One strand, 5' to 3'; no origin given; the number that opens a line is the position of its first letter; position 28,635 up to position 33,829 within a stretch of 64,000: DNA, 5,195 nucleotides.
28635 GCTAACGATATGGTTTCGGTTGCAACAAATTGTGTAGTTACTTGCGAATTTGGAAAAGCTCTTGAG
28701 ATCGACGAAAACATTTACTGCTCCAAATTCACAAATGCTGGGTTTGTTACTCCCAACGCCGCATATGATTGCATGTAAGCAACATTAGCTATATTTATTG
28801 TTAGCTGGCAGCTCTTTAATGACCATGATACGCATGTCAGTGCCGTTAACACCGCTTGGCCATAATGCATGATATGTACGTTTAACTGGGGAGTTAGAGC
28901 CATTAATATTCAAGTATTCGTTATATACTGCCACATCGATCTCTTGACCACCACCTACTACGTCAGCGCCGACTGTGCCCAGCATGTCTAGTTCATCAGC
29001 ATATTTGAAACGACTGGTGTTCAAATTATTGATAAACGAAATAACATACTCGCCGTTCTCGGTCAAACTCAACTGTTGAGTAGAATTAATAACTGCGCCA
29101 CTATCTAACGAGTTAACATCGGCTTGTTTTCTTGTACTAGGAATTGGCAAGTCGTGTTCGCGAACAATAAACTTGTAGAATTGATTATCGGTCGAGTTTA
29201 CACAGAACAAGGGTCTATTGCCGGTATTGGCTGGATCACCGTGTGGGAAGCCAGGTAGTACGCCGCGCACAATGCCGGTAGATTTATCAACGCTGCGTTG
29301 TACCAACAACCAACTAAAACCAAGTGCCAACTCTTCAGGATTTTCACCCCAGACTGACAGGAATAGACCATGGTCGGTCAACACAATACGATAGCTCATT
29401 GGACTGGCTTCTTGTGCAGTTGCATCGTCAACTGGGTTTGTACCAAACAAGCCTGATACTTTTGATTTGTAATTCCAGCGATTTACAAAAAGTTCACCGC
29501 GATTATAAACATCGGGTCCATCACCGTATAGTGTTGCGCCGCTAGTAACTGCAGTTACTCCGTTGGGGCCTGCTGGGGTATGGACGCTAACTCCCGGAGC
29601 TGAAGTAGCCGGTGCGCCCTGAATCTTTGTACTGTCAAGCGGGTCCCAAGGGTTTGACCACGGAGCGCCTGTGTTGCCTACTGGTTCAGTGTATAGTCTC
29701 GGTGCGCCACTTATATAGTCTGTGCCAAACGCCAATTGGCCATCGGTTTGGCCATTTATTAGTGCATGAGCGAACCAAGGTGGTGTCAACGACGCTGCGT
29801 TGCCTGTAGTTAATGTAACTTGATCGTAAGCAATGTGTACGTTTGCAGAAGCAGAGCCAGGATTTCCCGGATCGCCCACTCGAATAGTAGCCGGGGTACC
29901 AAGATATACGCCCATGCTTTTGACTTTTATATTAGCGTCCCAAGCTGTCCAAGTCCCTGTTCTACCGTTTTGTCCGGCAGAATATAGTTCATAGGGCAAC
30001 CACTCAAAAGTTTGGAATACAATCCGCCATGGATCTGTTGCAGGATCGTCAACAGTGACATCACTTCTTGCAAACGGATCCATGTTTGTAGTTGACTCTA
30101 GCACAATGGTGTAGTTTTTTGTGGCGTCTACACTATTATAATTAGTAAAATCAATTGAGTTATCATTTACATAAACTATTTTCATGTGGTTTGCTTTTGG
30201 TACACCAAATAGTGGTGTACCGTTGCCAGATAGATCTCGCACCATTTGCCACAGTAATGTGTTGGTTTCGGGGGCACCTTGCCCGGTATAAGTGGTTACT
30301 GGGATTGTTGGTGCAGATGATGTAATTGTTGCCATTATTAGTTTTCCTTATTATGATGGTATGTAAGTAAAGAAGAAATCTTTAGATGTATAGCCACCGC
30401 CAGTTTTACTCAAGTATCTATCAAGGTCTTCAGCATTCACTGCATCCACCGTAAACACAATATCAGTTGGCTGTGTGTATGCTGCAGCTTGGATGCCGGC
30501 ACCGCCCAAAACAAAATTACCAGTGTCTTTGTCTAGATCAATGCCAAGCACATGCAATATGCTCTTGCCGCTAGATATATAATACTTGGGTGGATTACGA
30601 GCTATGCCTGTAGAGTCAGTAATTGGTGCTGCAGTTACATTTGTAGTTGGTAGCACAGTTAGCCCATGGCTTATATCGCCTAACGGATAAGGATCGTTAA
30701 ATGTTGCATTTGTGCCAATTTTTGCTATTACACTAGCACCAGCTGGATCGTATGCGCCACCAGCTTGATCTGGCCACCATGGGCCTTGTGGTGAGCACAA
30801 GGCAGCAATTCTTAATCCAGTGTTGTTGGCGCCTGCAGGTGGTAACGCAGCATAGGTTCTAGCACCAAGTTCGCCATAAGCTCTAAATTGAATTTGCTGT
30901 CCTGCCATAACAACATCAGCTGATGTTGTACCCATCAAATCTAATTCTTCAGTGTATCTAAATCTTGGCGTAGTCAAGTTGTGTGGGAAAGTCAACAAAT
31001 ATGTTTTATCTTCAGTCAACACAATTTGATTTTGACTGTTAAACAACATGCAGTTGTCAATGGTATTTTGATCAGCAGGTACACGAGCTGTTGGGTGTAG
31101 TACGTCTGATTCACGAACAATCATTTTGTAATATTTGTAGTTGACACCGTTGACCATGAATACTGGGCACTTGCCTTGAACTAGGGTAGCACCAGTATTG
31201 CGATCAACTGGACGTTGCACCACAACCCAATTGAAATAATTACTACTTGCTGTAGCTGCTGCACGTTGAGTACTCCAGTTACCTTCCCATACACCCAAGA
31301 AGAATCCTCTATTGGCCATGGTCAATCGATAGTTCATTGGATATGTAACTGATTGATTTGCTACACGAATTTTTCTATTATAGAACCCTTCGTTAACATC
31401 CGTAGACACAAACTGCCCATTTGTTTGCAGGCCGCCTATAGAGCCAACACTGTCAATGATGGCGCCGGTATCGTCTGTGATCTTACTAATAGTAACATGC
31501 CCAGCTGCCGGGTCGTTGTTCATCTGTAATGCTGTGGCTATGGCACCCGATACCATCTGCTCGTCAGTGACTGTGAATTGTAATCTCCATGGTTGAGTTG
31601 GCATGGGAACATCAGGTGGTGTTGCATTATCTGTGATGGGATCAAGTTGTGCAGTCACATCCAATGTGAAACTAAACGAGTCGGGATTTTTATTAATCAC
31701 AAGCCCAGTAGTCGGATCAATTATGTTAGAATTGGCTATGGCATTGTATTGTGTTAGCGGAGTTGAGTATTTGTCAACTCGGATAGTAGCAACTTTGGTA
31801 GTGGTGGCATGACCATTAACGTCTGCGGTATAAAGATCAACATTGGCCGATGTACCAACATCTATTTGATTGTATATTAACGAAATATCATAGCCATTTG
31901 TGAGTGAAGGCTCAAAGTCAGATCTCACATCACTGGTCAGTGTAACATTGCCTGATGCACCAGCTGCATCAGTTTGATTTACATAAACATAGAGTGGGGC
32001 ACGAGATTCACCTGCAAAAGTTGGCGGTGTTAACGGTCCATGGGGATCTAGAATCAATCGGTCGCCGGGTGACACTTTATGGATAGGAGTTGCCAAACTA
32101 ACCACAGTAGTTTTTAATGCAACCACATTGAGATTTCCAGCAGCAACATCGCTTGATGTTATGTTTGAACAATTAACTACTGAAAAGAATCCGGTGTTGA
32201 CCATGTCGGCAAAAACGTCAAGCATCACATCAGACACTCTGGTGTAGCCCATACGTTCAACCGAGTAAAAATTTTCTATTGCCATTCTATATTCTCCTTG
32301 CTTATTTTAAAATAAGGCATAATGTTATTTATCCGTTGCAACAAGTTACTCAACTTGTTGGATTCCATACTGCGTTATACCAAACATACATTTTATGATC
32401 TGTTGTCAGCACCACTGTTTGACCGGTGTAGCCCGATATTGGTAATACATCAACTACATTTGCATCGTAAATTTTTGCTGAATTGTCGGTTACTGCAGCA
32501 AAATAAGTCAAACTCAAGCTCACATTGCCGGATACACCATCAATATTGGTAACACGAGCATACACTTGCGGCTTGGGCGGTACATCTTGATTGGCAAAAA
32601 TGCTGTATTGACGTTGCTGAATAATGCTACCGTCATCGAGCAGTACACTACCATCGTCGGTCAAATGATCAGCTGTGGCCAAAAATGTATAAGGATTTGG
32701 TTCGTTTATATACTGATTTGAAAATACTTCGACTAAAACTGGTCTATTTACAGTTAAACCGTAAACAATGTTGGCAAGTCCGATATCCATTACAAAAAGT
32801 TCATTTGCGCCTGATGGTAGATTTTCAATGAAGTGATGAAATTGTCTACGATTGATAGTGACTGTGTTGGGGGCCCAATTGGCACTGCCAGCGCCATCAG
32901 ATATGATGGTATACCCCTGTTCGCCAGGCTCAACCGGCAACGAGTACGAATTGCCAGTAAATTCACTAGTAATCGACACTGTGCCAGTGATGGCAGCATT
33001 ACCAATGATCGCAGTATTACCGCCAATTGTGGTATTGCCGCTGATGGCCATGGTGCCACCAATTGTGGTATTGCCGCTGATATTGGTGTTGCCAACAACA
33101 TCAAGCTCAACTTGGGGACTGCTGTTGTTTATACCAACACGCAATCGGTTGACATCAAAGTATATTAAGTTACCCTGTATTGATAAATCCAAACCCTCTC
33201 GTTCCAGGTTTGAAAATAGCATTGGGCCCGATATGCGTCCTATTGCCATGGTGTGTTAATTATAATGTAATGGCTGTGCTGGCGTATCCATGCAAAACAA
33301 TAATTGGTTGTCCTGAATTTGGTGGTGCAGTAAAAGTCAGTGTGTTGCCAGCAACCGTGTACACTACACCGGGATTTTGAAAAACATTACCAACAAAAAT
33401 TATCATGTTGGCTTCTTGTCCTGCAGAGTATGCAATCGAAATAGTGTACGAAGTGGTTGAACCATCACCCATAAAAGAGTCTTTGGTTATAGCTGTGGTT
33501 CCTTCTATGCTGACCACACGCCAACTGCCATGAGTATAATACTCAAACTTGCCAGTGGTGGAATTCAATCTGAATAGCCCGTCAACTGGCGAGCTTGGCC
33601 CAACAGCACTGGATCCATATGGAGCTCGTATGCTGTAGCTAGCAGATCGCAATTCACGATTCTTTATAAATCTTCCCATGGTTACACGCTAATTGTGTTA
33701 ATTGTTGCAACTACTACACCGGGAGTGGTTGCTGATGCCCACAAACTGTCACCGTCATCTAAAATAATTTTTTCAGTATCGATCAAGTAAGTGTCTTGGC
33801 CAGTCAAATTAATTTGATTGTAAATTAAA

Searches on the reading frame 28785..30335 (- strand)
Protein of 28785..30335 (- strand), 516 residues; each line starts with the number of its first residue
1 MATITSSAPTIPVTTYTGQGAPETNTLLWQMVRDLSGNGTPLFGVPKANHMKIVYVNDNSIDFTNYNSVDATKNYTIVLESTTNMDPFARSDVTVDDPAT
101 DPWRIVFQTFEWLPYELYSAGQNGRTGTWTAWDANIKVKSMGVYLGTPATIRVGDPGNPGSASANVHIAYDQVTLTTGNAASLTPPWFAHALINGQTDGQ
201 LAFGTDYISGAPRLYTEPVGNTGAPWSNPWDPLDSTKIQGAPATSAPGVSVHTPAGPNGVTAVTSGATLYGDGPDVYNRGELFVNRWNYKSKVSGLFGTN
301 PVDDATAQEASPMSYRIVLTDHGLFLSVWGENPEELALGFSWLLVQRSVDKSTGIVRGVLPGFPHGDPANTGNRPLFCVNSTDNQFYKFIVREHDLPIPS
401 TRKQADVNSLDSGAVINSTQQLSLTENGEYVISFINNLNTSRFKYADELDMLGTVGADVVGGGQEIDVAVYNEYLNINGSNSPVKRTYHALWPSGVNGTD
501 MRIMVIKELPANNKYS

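Call 115: search_protein_families(library=phrogs, proteins=[window:28785-30335:-], max_evalue=0.001)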
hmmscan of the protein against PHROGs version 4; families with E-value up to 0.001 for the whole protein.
window:28785-30335:- (516 aa): 1 family
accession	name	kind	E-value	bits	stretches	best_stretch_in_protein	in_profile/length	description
phrog_12249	-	tail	8e-53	180.9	1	305-510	172-367/370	tail sheath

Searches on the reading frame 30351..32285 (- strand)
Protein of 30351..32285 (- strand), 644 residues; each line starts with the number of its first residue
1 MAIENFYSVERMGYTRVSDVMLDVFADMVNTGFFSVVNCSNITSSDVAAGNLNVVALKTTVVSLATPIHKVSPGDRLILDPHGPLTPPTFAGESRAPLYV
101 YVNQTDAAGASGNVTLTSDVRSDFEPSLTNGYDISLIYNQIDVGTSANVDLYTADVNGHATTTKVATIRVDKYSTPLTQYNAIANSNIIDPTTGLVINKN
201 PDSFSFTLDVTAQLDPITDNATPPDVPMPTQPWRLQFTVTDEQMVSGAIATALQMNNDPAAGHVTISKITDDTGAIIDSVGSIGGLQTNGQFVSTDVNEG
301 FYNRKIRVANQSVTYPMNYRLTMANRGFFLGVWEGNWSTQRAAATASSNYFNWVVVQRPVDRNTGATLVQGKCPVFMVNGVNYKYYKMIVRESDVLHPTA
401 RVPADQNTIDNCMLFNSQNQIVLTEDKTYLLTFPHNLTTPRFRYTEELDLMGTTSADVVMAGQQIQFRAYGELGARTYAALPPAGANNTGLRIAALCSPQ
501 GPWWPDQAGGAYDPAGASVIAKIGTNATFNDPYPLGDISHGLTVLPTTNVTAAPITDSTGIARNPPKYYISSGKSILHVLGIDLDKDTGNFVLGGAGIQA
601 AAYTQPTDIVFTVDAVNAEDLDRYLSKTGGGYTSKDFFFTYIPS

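Call 115: search_protein_families(library=phrogs, proteins=[window:30351-32285:-], max_evalue=0.001)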
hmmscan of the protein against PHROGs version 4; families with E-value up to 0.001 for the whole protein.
window:30351-32285:- (644 aa): 1 family
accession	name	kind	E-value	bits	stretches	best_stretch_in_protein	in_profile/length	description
phrog_12249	-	tail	8e-60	204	1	199-497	44-364/370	tail sheath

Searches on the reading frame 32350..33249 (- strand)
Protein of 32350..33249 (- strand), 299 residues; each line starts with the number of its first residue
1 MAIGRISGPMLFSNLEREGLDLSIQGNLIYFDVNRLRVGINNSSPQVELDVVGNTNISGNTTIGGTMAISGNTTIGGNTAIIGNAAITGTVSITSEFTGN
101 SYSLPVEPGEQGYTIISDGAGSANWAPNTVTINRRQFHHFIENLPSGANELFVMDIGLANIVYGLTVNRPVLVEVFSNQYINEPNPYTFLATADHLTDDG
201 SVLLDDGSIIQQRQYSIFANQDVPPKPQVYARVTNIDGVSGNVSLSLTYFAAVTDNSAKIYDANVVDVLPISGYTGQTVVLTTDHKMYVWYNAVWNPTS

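Call 115: search_protein_families(library=phrogs, proteins=[window:32350-33249:-], max_evalue=0.001)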
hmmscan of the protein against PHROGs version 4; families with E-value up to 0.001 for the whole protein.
window:32350-33249:- (299 aa): 6 families
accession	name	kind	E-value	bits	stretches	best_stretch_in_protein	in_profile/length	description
phrog_23630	-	unknown function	3.1e-15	57.2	1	102-250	105-255/258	-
phrog_5070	-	unknown function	8.7e-06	26.3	1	51-93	127-169/182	-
phrog_36281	-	unknown function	3.6e-05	24.3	1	49-98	202-251/290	-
phrog_7964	-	unknown function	0.00023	21.2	1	50-93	137-180/269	-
phrog_14293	-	unknown function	0.0005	19.5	1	10-131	379-490/644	-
phrog_5906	-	unknown function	0.00075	20.5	1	21-100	26-103/197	-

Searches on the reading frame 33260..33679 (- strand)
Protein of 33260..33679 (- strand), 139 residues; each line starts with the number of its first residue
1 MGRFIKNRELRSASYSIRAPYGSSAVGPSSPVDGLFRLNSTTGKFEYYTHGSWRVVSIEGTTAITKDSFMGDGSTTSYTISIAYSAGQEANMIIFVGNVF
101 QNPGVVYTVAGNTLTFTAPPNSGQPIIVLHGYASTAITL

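Call 115: search_protein_families(library=phrogs, proteins=[window:33260-33679:-], max_evalue=0.001)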
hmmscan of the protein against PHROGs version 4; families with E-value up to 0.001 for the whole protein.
window:33260-33679:- (139 aa): 9 families
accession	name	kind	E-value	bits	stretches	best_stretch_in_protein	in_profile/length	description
phrog_18673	-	tail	6.5e-08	33.1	1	69-128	22-83/373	tail fiber protein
phrog_2885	-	tail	5.2e-07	27.3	1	88-129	3719-3761/4179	baseplate wedge subunit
phrog_17587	-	tail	8.3e-06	25.5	1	60-128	253-319/641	tail fiber protein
phrog_10330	-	head and packaging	2e-05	25.5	1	72-136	51-117/239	virion structural protein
phrog_24138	-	unknown function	2.1e-05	24.9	1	18-71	42-95/347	-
phrog_2803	-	unknown function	3.7e-05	24.1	1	13-65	39-91/311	-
phrog_19195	-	head and packaging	0.00027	19.7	1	90-128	45-84/1425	virion structural protein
phrog_1417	-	unknown function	0.00073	19.8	1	17-68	64-114/464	-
phrog_38104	-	unknown function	0.00078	19.7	0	14-58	39-82/320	-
